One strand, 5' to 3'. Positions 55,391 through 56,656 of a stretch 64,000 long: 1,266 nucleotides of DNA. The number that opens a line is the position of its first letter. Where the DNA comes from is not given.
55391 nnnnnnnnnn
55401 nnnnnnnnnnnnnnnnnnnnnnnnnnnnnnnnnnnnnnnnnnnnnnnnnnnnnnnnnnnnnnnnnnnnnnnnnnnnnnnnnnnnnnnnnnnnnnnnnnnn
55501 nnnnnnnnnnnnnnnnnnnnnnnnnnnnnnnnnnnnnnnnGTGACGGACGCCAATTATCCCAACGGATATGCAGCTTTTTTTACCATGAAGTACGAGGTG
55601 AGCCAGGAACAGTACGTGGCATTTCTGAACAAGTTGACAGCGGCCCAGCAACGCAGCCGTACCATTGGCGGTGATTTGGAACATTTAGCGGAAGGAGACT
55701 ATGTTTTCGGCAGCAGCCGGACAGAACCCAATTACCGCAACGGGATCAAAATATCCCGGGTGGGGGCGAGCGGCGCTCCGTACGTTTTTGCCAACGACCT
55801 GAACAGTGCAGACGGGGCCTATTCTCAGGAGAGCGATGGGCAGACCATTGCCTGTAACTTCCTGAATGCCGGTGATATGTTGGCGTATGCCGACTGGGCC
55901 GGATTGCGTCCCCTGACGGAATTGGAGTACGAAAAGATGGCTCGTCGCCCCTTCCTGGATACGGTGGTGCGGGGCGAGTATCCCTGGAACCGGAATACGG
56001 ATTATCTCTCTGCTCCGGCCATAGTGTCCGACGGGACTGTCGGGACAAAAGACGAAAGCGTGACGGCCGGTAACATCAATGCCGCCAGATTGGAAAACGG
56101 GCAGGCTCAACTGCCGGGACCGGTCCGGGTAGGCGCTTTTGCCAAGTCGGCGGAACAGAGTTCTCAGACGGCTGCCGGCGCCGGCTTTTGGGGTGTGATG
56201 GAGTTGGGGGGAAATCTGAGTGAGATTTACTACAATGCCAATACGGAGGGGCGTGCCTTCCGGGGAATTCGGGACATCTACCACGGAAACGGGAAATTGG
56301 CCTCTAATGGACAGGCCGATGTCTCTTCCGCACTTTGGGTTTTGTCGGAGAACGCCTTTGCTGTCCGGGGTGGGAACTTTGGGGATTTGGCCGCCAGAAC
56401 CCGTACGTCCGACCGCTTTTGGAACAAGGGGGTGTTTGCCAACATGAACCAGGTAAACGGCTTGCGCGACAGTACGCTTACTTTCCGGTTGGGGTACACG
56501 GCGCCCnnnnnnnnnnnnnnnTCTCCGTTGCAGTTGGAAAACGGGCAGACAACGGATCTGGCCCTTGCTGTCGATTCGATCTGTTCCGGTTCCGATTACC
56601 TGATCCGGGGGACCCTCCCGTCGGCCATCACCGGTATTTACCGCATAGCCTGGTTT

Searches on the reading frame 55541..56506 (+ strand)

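Call 13: search_protein_families(library=pfam, max_evalue=10, proteins=[window:55541-56506:+])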
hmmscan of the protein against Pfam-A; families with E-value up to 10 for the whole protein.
seq(322 aa): 1 family
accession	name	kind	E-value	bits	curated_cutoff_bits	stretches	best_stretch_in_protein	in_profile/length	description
PF03781.23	FGE-sulfatase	-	4.4e-07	30.3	23.3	1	11-178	35-142/255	Sulfatase-modifying factor enzyme 1-like domain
